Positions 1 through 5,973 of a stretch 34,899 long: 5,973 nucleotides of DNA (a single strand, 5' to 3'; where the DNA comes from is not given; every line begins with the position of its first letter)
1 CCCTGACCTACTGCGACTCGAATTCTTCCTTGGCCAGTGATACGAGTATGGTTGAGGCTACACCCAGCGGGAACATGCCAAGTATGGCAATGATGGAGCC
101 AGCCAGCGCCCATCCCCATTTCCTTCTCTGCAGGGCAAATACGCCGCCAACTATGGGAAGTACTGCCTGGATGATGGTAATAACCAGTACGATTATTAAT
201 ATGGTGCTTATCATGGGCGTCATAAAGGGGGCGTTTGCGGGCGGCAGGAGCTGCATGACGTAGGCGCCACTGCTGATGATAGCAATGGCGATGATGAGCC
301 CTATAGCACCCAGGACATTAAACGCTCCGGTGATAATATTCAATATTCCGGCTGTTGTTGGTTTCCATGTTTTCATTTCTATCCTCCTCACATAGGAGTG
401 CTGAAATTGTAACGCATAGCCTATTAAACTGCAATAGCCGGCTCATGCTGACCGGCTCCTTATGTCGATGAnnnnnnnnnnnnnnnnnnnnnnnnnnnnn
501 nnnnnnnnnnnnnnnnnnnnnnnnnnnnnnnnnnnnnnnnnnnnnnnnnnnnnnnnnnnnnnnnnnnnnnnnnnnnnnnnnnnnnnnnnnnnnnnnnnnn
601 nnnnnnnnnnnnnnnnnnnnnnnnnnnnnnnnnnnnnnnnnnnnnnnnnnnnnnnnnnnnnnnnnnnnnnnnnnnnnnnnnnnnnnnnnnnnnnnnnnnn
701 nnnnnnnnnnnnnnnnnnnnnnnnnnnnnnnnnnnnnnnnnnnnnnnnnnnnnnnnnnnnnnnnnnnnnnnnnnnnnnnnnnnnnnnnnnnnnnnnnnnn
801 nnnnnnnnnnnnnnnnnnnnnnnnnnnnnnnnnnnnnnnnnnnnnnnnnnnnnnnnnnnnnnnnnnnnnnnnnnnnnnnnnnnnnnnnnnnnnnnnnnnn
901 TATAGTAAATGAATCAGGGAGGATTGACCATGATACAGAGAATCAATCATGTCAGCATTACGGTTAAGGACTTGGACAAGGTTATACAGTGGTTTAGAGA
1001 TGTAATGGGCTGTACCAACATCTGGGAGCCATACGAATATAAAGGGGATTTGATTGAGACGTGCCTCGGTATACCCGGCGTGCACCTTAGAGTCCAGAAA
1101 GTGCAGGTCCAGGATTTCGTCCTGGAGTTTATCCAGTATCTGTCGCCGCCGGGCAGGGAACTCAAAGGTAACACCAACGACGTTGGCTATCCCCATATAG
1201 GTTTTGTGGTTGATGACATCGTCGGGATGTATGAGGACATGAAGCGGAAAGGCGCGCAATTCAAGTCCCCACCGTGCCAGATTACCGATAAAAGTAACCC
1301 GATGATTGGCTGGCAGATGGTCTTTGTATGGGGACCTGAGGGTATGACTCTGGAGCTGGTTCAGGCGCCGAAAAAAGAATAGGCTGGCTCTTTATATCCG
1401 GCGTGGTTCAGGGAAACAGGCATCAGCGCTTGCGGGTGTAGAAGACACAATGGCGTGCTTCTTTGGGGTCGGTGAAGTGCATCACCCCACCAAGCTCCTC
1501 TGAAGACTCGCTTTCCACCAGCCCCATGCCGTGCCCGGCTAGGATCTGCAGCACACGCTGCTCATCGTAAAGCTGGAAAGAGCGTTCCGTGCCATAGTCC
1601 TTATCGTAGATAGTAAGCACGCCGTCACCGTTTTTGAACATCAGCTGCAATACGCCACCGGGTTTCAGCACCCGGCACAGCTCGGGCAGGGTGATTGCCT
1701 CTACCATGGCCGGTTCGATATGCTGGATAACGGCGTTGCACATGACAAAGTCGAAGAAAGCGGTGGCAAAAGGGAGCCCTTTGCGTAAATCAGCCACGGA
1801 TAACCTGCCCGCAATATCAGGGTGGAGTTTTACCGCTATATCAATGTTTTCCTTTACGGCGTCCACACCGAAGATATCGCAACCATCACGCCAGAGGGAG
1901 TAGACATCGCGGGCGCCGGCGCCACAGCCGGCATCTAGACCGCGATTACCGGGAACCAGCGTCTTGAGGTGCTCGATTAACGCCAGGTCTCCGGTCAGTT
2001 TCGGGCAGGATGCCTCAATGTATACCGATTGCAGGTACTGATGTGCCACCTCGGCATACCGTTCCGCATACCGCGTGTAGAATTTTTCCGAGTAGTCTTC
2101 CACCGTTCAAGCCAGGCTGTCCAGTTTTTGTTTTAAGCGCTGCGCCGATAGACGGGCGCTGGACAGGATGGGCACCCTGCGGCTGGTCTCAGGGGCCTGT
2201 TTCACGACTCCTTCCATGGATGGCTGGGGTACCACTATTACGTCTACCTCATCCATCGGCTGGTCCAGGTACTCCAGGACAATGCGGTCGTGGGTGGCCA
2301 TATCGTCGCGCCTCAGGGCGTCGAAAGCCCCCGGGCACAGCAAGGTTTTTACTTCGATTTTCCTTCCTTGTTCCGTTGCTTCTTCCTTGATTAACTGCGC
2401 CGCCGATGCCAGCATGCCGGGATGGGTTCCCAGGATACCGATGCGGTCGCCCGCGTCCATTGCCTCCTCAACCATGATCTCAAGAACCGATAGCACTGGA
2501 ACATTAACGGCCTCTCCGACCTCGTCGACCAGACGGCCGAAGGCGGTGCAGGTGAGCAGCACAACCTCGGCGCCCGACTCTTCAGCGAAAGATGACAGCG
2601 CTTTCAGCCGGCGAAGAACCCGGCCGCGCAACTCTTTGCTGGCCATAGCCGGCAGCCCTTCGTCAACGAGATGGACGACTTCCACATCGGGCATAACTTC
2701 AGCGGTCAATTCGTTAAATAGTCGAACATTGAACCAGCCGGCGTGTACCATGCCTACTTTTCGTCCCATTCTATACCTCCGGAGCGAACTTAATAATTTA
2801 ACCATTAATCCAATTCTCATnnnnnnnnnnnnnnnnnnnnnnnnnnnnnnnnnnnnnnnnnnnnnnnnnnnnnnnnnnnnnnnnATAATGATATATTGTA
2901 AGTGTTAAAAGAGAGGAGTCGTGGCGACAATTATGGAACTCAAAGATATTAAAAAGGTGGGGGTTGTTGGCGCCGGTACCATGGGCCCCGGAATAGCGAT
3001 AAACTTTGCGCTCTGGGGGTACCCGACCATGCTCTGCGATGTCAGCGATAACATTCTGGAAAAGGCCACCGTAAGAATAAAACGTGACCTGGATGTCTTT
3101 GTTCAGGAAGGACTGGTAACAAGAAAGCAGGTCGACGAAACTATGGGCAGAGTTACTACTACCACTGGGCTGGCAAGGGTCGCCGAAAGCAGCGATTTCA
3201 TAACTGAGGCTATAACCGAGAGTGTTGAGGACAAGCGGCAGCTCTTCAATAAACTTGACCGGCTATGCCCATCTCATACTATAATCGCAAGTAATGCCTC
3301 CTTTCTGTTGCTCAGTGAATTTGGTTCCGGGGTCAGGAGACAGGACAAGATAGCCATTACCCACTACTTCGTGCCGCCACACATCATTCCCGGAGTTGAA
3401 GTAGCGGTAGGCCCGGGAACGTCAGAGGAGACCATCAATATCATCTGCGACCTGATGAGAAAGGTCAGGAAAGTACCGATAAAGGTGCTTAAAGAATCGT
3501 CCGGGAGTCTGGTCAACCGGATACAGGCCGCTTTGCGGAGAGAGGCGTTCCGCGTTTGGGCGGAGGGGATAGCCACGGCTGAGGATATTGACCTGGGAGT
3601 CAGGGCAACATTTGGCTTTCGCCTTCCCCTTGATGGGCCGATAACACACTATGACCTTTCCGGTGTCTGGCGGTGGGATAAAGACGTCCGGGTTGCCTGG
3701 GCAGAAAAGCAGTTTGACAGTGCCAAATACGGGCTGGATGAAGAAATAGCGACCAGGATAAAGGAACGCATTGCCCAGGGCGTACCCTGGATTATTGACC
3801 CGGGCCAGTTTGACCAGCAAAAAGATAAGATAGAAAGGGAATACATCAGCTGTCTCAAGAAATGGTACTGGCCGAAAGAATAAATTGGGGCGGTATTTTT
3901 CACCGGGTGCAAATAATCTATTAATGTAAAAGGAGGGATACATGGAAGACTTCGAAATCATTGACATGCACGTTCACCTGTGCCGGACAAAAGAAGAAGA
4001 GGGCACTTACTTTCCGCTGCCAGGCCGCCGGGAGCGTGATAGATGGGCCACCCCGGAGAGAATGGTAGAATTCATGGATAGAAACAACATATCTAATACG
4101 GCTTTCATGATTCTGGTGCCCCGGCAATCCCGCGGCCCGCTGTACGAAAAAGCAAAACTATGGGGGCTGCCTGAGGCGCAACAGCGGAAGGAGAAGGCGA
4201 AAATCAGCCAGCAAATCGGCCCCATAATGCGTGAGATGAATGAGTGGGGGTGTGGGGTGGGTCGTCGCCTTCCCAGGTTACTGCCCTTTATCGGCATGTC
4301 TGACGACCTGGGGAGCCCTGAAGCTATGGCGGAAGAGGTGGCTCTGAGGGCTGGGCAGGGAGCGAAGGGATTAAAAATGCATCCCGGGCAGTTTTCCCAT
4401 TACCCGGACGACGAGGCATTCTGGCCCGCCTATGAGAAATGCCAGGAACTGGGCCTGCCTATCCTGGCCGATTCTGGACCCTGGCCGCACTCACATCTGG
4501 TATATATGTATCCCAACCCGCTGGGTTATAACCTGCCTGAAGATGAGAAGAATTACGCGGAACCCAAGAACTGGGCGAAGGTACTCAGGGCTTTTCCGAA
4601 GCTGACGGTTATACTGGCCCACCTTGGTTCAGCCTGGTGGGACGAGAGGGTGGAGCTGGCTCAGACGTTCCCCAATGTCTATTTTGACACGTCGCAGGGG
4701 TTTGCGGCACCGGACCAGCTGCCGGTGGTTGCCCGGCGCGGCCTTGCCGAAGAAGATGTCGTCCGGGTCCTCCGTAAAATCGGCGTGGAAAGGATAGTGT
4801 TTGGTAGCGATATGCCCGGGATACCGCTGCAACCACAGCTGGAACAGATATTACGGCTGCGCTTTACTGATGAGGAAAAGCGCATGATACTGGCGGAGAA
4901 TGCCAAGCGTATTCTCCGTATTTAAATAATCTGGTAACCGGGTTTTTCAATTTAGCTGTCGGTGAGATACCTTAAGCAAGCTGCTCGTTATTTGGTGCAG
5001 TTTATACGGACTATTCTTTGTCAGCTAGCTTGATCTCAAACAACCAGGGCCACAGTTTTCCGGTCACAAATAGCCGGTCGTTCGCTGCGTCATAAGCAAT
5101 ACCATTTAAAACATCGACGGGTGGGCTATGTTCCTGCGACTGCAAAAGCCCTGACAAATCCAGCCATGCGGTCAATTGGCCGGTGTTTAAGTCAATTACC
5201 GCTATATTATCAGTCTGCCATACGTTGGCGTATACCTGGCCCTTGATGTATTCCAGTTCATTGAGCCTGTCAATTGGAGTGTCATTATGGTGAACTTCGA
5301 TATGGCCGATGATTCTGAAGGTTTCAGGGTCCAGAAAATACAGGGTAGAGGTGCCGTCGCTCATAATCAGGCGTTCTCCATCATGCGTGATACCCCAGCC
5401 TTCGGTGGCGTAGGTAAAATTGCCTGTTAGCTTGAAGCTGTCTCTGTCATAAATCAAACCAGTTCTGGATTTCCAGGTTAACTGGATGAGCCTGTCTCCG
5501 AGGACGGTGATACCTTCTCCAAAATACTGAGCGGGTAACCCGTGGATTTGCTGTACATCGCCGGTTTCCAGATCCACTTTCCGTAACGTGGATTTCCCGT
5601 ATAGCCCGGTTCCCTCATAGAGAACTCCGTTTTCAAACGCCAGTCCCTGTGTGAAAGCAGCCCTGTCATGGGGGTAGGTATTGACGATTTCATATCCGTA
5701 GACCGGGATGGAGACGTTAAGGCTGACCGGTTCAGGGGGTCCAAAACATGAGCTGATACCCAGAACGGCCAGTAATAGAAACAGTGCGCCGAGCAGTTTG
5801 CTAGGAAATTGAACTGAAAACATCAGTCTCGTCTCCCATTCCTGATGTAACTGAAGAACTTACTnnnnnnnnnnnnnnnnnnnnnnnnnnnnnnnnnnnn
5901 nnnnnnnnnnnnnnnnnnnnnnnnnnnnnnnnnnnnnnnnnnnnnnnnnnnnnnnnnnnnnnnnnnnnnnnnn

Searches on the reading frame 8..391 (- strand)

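Call 49: search_protein_families(library=pfam, proteins=[window:8-391:-], max_evalue=0.001)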
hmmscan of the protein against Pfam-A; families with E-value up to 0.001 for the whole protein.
window:8-391:- (127 aa): 1 family
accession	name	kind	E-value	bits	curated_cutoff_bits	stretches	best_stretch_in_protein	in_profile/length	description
PF13273.12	DUF4064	-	1.7e-05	25.4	32.1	1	10-105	1-99/102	Protein of unknown function (DUF4064)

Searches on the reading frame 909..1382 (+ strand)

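Call 50: search_protein_families(library=pfam, proteins=[window:909-1382:+], max_evalue=0.001)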
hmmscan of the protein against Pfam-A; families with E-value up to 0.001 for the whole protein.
window:909-1382:+ (157 aa): 2 families
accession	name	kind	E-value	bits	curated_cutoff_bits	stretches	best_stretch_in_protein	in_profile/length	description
PF00903.31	Glyoxalase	-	5.5e-12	46.6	20.6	1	11-123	1-100/121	Glyoxalase/Bleomycin resistance protein/Dioxygenase superfamily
PF13669.12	Glyoxalase_4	-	7.5e-09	36.3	27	1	13-119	1-94/109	Glyoxalase/Bleomycin resistance protein/Dioxygenase superfamily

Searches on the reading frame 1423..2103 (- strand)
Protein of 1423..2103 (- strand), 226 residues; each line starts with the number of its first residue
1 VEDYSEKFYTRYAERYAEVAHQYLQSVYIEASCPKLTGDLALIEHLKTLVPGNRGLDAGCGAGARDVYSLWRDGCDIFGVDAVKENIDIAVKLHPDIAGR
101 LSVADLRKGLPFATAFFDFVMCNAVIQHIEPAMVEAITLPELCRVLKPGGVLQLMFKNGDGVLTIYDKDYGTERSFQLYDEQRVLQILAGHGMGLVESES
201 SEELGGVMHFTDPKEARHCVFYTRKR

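Call 50: search_protein_families(library=pfam, proteins=[window:1423-2103:-], max_evalue=0.001)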
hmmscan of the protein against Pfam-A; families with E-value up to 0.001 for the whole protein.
window:1423-2103:- (226 aa): 5 families
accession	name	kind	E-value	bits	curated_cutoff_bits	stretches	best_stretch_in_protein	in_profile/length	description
PF08241.18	Methyltransf_11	-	2.8e-14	54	21.2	1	56-152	1-93/95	Methyltransferase domain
PF13649.12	Methyltransf_25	-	1.4e-12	48.5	27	1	56-150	2-97/97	Methyltransferase domain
PF13489.12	Methyltransf_23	-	4.2e-08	33.5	27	1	48-160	19-122/164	Methyltransferase domain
PF13847.12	Methyltransf_31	-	5.7e-08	33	27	1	51-152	3-107/145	Methyltransferase domain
PF08242.18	Methyltransf_12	-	1.4e-06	29.4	30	1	56-152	1-98/98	Methyltransferase domain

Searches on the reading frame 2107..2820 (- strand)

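Call 50: search_protein_families(library=pfam, proteins=[window:2107-2820:-], max_evalue=0.001)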
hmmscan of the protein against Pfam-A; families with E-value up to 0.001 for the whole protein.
window:2107-2820:- (237 aa): 1 family
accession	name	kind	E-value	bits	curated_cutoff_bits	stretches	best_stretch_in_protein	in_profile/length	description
PF01177.27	Asp_Glu_race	-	9.2e-12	45.6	31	1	68-227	53-209/211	Asp/Glu/Hydantoin racemase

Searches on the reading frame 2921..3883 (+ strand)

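Call 50: search_protein_families(library=pfam, proteins=[window:2921-3883:+], max_evalue=0.001)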
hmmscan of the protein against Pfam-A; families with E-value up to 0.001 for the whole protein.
window:2921-3883:+ (320 aa): 2 families
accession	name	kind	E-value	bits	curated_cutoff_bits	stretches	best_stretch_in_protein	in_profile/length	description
PF02737.24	3HCDH_N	-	3.2e-53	180.7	22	1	12-192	1-179/180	3-hydroxyacyl-CoA dehydrogenase, NAD binding domain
PF00725.27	3HCDH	-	3e-09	37.7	22.1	1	197-265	3-67/97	3-hydroxyacyl-CoA dehydrogenase, C-terminal domain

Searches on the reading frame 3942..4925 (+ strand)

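Call 50: search_protein_families(library=pfam, proteins=[window:3942-4925:+], max_evalue=0.001)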
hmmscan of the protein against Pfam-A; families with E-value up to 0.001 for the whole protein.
window:3942-4925:+ (327 aa): 1 family
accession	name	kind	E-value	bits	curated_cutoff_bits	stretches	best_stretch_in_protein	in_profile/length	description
PF04909.20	Amidohydro_2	-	1.3e-34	120.8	26.4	1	7-327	1-289/289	Amidohydrolase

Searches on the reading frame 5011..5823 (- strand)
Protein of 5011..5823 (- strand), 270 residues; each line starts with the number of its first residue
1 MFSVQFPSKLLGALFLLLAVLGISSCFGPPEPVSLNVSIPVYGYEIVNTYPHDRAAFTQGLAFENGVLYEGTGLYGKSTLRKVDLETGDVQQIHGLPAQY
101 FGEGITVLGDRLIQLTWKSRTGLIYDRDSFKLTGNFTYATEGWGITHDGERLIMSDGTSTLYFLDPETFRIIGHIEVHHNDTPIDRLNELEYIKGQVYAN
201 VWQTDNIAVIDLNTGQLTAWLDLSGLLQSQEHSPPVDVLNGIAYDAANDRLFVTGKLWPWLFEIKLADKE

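Call 50: search_protein_families(library=pfam, proteins=[window:5011-5823:-], max_evalue=0.001)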
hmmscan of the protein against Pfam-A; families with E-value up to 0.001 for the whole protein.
window:5011-5823:- (270 aa): 2 families
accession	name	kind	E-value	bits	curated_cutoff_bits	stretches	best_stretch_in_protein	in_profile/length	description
PF05096.18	Glu_cyclase_2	-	6.1e-103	344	22.3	1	34-266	18-249/249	Glutamine cyclotransferase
PF21959.2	DUF6923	-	2.6e-05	24.6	27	0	144-220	93-167/234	Repeat of unknown function (DUF6923)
